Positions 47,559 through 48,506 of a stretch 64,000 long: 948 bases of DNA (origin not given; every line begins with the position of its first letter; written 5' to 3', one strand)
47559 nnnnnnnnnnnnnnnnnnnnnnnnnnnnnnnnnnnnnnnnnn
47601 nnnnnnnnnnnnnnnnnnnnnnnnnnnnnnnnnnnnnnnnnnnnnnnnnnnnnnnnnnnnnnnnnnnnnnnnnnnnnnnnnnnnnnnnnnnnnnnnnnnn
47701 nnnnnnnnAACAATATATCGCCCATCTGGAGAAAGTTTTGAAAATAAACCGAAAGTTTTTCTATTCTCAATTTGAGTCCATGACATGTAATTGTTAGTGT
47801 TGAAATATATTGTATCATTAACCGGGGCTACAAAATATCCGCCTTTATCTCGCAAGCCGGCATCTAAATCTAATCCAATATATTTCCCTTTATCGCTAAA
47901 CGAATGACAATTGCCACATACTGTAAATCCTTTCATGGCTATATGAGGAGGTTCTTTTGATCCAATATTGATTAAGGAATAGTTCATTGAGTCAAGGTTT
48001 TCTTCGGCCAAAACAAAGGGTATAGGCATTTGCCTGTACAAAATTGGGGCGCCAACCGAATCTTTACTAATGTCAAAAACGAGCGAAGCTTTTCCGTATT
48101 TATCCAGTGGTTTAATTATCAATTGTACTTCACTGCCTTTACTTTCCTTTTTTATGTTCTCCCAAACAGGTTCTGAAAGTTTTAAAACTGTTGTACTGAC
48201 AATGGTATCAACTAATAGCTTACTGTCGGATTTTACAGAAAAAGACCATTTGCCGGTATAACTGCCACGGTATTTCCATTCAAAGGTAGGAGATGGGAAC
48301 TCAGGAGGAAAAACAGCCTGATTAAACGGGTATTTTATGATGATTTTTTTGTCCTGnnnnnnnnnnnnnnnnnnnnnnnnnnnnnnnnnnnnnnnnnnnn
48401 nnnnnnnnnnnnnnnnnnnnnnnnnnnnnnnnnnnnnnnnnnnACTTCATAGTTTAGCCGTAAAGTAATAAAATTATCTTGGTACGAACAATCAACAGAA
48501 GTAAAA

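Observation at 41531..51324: CAZyme-less SusC/SusD pair linked to two divergent CxxCH + beta-propeller paralogues: candidate undescribed envelope system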

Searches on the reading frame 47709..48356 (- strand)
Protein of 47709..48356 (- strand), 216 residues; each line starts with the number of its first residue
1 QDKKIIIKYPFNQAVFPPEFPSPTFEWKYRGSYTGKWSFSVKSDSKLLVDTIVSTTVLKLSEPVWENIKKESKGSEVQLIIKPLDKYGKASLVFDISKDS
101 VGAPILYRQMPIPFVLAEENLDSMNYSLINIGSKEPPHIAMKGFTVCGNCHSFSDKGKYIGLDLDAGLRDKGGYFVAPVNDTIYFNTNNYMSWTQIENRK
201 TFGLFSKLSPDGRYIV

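Call 49: search_protein_representatives(alignment_id=A2)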
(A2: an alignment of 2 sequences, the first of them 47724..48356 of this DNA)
Query: 2 sequences, 220 profile positions. Proteins with E-value up to 0.001 (for the whole library): 660; up to 1e-10: 403; up to 1e-30: 162. The best 150 are listed.
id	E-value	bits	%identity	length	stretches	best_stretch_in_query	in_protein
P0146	8.0e-76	270.6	-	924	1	1-219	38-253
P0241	4.0e-72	258.5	-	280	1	2-220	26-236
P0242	2.3e-66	239.6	-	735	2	3-220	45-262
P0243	8.3e-65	234.5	-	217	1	1-145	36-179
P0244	1.9e-64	233.3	-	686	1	5-220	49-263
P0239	2.5e-64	232.9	-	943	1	3-220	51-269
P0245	4.5e-62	225.6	-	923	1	6-220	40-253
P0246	1.7e-61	223.7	-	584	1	2-220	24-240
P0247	1.4e-60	220.8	-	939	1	3-220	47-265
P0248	2.0e-59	216.9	-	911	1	3-220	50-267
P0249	1.1e-58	214.5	-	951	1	5-220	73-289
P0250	2.3e-58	213.4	-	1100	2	6-220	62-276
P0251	7.8e-58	211.7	-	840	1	4-220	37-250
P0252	7.0e-57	208.6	-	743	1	4-220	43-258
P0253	1.1e-56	208.0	-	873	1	5-220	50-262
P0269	9.5e-51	188.6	-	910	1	3-220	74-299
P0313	4.4e-43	163.5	-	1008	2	58-220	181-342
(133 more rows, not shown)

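Call 55: predict_structure(alignment_id=A3)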
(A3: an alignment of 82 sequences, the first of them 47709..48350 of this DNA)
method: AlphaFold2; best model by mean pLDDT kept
length: 214 residues; sequences in the alignment: 82
mean_pLDDT: 85.5   pTM: 0.71
mean pLDDT of the five models: 85.5, 85.4, 85.3, 84.8, 84.6
residues with pLDDT >= 90: 100; 70-90: 79; 50-70: 34; < 50: 1
segments of 3 or more residues with pLDDT < 50: none
pLDDT, mean of each block of 10 residues (from residue 1): 95 95 96 97 97 98 97 96 96 95 85 82 88 88 73 83 64 83 81 59 59 57
secondary structure, 60 per line:
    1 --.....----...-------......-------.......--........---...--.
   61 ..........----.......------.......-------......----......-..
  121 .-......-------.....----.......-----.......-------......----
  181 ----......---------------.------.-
elements in order: E3-7 E12-14 E22-27 E35-41 E44-51 E55-57 H60-70 E75-81 E88-94 E102-107 H112-117 E123-128 E136-140 E145-151 E157-163 E171-176 E188-190

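Call 69: find_encoding_contigs(protein=P0250, flank=8000, max_places=2)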
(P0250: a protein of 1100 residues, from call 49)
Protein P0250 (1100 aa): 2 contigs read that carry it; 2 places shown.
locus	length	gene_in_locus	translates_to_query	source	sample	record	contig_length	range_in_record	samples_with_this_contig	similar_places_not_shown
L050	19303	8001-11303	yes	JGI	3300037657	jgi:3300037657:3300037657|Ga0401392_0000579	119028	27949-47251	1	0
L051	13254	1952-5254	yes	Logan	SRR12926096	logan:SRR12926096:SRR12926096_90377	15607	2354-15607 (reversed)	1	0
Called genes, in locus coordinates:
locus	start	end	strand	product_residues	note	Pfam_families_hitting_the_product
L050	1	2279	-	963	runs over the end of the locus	PF12838:Fer4_7 (faint), PF14697:Fer4_21 (faint), PF13237:Fer4_10 (weak), PF00037:Fer4 (weak), PF12837:Fer4_6 (weak), PF02906:Fe_hyd_lg_C, PF18947:HAMP_2, PF00015:MCPsignal, +1 more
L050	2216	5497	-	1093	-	PF01627:Hpt, PF02895:H-kinase_dim, PF02518:HATPase_c, PF01584:CheW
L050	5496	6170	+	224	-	-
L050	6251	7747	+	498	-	PF03951:Gln-synt_N, PF00120:Gln-synt_C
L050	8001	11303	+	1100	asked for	PF07676:PD40 (faint), PF26549:Tricorn_N, PF23914:TPR_CcmH_CycH (weak), PF14559:TPR_19 (weak), PF23914:TPR_CcmH_CycH (weak), PF00515:TPR_1 (weak), PF13181:TPR_8 (weak), PF14559:TPR_19, +22 more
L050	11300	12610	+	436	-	PF00275:EPSP_synthase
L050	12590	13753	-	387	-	PF01042:Ribonuc_L-PSP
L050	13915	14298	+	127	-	-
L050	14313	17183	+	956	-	PF00672:HAMP (weak), PF07228:SpoIIE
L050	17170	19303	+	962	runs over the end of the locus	PF00672:HAMP, PF07228:SpoIIE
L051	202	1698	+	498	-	PF03951:Gln-synt_N, PF00120:Gln-synt_C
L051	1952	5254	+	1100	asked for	PF07676:PD40 (faint), PF26549:Tricorn_N, PF23914:TPR_CcmH_CycH (weak), PF14559:TPR_19 (weak), PF23914:TPR_CcmH_CycH (weak), PF00515:TPR_1 (weak), PF13181:TPR_8 (weak), PF14559:TPR_19, +22 more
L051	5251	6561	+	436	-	PF00275:EPSP_synthase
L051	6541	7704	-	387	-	PF01042:Ribonuc_L-PSP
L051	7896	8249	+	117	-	-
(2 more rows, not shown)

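Call 70: find_encoding_contigs(protein=P0269, flank=8000, max_places=2)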
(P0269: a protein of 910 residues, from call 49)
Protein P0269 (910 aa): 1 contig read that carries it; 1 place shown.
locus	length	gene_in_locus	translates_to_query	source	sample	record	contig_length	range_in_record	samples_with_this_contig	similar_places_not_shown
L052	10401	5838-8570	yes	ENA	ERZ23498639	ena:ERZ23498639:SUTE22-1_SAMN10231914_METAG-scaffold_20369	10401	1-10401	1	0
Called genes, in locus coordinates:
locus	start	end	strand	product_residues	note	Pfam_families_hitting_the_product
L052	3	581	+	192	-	?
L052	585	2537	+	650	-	-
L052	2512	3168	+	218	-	-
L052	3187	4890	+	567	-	-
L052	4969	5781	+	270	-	-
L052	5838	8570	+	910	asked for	PF00034:Cytochrom_C (faint), PF07676:PD40 (faint), PF26549:Tricorn_N, PF00515:TPR_1 (faint), PF07719:TPR_2 (faint), PF12895:ANAPC3 (weak), PF13181:TPR_8 (faint), PF13174:TPR_6 (faint), +7 more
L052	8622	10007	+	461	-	PF00206:Lyase_1, PF10415:FumaraseC_C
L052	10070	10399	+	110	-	?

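Call 71: find_encoding_contigs(protein=P0313, flank=8000, max_places=2)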
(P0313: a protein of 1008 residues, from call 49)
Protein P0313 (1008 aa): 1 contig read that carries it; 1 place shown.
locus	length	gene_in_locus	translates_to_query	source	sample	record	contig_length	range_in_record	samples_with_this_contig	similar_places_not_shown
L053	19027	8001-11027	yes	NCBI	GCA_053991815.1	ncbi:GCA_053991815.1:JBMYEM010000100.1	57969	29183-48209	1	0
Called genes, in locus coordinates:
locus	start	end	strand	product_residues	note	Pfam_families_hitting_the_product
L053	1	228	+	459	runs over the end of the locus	PF01029:NusB, PF22458:RsmF-B_ferredox (weak), PF01189:Methyltr_RsmB-F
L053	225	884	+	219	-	PF00834:Ribul_P_3_epim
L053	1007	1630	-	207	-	PF01300:Sua5_yciO_yrdC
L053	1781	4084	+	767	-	-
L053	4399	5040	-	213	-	PF00702:Hydrolase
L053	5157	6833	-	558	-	PF02554:CstA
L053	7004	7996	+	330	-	PF13489:Methyltransf_23, PF13847:Methyltransf_31 (weak), PF08241:Methyltransf_11, PF08242:Methyltransf_12 (weak), PF13649:Methyltransf_25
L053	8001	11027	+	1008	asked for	PF26549:Tricorn_N, PF13432:TPR_16 (weak), PF00515:TPR_1 (weak), PF07719:TPR_2 (weak), PF03704:BTAD (weak), PF14559:TPR_19 (weak), PF13414:TPR_11 (weak), PF13432:TPR_16 (weak), +8 more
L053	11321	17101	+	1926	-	-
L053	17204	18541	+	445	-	PF00365:PFK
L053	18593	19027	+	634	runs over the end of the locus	PF01602:Adaptin_N (faint), PF13513:HEAT_EZ (faint), PF02985:HEAT (faint), PF03130:HEAT_PBS (faint), PF13646:HEAT_2, PF00514:Arm (faint), PF12717:Cnd1 (faint), PF13646:HEAT_2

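Call 73: search_protein_families(library=pfam, proteins=[P0269, L052:585-2537:+, L052:3187-4890:+, L052:4969-5781:+, L052:2512-3168:+], max_evalue=0.01)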
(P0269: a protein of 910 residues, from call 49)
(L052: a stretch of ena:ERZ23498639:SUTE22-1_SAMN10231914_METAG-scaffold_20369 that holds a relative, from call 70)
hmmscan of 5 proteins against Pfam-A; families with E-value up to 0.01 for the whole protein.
P0269 (910 aa): 20 families
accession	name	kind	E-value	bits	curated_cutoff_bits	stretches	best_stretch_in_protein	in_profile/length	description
PF07719.23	TPR_2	-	1e-15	56.9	27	1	594-621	4-31/34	Tetratricopeptide repeat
PF07676.18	PD40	-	2.6e-13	50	20.9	1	477-498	6-27/38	WD40-like Beta Propeller Repeat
PF00515.34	TPR_1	-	3.1e-13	49.3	27.8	1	595-619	5-29/34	Tetratricopeptide repeat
PF13181.12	TPR_8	-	2.4e-10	40.2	25.7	0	593-622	3-32/34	Tetratricopeptide repeat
PF13424.12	TPR_12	-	5.7e-09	36.5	30.1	1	592-652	4-68/77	Tetratricopeptide repeat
PF14559.12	TPR_19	-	8.2e-09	36.1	25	0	602-652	2-48/68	Tetratricopeptide repeat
PF13428.12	TPR_14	-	8.6e-08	32.6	23.5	0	718-751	9-42/44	Tetratricopeptide repeat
PF13431.12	TPR_17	-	1.3e-07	31.8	24.4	0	581-612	3-34/34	Tetratricopeptide repeat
PF13432.12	TPR_16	-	2.5e-07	31.5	32.7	1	595-651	1-53/65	Tetratricopeptide repeat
PF00034.26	Cytochrom_C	-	3.1e-06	28.8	21.3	1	837-882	6-52/90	Cytochrome c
PF12895.13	ANAPC3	-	5.6e-06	27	27.2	1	572-652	3-79/82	Anaphase-promoting complex, cyclosome, subunit 3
PF25063.1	ARM_TT21_C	-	1.3e-05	25.6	35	1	603-740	33-159/209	Tetratricopeptide repeat protein 21 C-terminal ARM domain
PF13174.12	TPR_6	-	2.1e-05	25.3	26.3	0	595-618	4-27/33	Tetratricopeptide repeat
PF13442.11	Cytochrome_CBB3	-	0.00011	22.8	27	1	837-898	8-63/68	Cytochrome C oxidase, cbb3-type, subunit III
PF13414.12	TPR_11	-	0.00023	21.2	26.8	0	575-604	12-41/42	TPR repeat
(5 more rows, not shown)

L052:585-2537:+ (650 aa): 0 families

L052:3187-4890:+ (567 aa): 1 family
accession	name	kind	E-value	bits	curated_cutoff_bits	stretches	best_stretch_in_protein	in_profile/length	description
PF18840.6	LPD25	-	0.008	17.2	27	0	382-416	8-42/97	Large polyvalent protein associated domain 25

L052:4969-5781:+ (270 aa): 0 families

L052:2512-3168:+ (218 aa): 0 families
